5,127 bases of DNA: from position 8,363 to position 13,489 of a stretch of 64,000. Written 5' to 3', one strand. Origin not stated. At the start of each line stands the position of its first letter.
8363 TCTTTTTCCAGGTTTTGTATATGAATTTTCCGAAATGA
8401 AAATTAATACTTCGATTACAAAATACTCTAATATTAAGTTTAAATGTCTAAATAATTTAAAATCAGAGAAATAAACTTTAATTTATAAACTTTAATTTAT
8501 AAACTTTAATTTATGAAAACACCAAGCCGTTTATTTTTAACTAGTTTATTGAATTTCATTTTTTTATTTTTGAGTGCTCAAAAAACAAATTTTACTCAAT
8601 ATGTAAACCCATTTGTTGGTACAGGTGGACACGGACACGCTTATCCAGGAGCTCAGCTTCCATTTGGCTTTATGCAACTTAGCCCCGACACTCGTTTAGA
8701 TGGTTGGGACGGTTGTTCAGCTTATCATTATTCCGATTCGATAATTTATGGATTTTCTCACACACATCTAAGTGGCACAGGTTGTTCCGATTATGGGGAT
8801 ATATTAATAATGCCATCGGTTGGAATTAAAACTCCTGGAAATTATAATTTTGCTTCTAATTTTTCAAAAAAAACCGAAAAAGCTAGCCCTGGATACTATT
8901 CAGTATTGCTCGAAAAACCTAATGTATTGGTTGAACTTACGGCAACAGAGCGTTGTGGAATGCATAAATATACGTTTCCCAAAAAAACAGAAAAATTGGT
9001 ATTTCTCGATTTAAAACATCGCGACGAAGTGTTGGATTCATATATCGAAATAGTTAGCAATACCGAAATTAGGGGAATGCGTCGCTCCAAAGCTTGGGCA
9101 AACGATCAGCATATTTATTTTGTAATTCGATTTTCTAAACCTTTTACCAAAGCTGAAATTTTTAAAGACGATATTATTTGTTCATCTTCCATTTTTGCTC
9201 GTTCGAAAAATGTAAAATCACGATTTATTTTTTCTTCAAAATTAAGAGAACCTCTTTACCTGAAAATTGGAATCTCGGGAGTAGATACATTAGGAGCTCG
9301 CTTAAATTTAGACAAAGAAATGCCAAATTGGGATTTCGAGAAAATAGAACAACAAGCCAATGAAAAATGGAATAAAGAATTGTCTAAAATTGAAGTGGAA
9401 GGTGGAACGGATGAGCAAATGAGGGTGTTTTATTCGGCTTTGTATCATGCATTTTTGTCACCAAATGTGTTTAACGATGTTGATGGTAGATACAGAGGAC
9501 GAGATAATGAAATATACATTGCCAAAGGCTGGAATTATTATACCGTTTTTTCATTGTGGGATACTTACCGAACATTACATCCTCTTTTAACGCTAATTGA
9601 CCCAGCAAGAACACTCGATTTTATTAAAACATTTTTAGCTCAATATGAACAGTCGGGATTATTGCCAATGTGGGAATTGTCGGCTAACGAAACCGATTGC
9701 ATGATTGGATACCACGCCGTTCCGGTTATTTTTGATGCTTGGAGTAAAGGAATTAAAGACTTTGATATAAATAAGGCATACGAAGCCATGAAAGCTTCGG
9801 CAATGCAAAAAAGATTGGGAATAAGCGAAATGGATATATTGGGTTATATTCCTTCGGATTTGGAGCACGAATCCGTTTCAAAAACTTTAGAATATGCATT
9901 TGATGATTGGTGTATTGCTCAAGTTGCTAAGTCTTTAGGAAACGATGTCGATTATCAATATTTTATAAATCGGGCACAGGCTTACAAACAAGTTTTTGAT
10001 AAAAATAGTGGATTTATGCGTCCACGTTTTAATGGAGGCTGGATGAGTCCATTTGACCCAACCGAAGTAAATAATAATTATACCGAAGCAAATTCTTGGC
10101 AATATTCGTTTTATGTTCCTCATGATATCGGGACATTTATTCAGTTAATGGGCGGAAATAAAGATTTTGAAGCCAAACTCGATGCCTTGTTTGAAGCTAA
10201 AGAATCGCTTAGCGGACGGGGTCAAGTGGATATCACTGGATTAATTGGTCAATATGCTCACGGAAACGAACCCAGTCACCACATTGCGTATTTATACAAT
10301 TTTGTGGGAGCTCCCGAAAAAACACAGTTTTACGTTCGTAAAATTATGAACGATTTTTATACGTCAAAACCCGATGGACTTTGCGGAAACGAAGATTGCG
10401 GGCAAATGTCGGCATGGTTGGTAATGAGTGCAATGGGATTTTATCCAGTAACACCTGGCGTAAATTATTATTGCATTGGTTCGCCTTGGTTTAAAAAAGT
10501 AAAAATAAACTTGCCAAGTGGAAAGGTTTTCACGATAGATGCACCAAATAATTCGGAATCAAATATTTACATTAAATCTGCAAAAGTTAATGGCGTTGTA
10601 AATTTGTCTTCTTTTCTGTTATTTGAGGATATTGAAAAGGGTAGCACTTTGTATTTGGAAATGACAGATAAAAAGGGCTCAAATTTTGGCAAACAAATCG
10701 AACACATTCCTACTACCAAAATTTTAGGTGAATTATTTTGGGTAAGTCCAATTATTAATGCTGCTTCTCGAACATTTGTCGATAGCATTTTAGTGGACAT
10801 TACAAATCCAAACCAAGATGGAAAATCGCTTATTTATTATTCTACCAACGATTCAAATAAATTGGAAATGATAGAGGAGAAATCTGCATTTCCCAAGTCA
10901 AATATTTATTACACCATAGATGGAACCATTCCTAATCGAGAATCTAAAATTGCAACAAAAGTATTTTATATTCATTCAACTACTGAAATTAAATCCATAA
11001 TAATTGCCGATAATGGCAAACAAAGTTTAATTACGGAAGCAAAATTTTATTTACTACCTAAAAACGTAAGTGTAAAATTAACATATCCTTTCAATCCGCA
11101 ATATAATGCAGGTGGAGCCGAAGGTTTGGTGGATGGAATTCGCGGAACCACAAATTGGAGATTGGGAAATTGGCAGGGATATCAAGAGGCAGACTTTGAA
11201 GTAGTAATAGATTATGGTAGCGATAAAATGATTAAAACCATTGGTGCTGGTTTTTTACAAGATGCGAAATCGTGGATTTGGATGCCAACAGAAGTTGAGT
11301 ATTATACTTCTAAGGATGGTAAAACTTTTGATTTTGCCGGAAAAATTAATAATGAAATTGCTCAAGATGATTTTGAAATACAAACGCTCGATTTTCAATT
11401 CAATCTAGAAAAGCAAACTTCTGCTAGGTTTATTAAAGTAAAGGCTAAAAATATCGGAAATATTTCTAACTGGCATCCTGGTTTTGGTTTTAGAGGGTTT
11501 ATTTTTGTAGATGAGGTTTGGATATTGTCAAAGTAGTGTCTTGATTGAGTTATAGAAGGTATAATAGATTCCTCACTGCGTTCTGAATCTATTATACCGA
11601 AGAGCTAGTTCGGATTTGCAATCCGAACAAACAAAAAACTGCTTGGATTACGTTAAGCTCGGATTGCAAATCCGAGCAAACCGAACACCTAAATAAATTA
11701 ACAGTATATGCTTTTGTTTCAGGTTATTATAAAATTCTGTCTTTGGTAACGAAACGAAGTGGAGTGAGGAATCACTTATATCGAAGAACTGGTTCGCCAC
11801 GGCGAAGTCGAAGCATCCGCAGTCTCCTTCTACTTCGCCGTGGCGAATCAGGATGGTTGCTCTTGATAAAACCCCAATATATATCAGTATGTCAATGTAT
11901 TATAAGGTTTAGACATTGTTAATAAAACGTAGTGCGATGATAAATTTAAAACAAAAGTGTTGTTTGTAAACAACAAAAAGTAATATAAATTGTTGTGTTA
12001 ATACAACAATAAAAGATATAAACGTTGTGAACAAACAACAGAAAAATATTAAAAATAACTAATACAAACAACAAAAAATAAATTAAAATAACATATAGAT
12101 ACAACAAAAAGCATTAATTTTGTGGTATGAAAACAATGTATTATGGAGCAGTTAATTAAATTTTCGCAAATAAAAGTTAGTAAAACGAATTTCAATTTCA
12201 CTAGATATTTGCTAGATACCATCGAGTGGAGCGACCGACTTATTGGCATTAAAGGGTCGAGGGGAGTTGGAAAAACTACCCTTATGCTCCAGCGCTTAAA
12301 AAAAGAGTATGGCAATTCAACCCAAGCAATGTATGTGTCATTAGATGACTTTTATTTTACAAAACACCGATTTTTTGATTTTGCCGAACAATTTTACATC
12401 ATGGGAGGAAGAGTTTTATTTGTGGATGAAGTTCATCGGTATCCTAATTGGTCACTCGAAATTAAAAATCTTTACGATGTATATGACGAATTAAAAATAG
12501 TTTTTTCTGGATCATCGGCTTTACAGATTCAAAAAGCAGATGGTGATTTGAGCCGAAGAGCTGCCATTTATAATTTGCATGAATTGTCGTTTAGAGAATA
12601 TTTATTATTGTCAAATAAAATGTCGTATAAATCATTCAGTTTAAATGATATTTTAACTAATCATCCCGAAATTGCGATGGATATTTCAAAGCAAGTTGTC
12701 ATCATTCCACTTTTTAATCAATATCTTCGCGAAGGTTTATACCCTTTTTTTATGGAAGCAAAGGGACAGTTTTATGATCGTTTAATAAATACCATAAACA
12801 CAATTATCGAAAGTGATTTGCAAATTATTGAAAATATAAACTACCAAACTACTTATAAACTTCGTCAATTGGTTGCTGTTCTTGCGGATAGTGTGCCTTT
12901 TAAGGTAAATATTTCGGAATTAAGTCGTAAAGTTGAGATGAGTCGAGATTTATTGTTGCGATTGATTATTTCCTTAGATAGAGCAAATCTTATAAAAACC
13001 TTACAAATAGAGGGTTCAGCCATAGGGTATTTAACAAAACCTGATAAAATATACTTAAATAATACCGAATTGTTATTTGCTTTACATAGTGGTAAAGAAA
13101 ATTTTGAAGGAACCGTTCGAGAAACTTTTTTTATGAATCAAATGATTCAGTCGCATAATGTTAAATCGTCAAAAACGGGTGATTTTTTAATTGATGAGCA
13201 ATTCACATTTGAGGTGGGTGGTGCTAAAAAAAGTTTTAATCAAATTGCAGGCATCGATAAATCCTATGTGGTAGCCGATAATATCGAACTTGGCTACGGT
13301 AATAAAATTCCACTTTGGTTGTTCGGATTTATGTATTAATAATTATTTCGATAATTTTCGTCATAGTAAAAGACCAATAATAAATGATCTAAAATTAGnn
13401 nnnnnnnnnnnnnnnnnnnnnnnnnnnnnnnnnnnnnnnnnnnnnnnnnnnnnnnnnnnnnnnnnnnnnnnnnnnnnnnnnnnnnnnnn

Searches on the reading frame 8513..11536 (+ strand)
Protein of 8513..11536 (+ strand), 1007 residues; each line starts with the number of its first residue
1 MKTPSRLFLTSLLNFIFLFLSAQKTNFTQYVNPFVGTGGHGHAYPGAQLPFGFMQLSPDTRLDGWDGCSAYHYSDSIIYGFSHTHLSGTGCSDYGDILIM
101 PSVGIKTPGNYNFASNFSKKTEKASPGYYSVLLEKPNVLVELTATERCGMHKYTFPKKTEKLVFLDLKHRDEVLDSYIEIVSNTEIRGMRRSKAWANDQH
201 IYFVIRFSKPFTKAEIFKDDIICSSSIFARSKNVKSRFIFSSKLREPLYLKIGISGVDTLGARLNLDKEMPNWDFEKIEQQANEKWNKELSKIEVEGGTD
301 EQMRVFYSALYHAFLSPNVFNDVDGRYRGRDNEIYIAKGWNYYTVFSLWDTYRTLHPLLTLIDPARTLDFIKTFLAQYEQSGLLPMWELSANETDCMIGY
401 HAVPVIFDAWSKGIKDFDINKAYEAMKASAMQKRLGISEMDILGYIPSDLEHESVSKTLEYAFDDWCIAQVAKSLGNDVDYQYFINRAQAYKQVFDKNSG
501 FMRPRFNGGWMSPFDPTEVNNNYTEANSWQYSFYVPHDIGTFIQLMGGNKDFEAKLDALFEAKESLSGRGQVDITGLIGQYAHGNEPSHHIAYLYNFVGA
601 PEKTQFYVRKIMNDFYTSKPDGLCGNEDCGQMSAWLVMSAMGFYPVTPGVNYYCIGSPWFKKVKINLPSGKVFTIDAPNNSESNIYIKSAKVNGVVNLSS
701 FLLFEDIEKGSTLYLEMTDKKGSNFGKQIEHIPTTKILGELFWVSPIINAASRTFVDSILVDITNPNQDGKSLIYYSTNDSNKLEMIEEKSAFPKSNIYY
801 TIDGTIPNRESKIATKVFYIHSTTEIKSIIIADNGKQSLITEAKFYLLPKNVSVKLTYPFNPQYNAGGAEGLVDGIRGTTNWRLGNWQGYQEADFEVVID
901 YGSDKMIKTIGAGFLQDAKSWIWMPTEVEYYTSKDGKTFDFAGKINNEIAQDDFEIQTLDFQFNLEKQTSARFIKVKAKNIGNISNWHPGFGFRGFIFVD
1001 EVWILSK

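Call 99: search_protein_families(library=pfam, proteins=[window:8513-11536:+], max_evalue=0.001)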
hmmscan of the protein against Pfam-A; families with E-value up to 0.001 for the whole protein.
window:8513-11536:+ (1007 aa): 5 families
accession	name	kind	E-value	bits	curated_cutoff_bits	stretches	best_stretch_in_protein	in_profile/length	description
PF07971.18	Glyco_hydro_92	-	5.2e-186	619.6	24.6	1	261-718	1-463/464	Glycosyl hydrolase family 92 catalytic domain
PF17678.7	Glyco_hydro_92N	-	7.8e-78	262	34.5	1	30-255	1-236/236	Glycosyl hydrolase family 92 N-terminal domain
PF13290.12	CHB_HEX_C_1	-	4e-07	30.3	22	1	790-840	15-65/67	Chitobiase/beta-hexosaminidase C-terminal domain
PF13287.12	Fn3_assoc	-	7.6e-07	29.6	23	1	791-844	5-58/59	Fn3 associated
PF00754.31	F5_F8_type_C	-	4.9e-06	27.1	28.2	1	865-982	10-117/127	F5/8 type C domain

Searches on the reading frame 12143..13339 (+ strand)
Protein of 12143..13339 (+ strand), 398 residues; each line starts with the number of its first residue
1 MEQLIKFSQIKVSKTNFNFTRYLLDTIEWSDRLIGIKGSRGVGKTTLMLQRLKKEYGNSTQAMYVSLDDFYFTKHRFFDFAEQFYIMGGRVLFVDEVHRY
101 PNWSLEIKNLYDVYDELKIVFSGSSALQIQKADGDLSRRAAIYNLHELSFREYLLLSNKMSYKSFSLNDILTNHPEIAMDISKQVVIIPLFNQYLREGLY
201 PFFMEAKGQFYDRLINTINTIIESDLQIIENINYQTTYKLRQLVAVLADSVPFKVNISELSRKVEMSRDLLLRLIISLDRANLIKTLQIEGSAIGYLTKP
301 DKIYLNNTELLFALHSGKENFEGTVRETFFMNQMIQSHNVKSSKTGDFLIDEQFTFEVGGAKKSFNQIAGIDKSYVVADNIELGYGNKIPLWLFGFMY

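Call 99: search_protein_families(library=pfam, proteins=[window:12143-13339:+], max_evalue=0.001)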
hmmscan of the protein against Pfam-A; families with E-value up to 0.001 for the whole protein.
window:12143-13339:+ (398 aa): 1 family
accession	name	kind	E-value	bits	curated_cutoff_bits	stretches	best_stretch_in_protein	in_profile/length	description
PF13173.12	AAA_14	-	2.3e-28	99.2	27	1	31-154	2-129/129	AAA domain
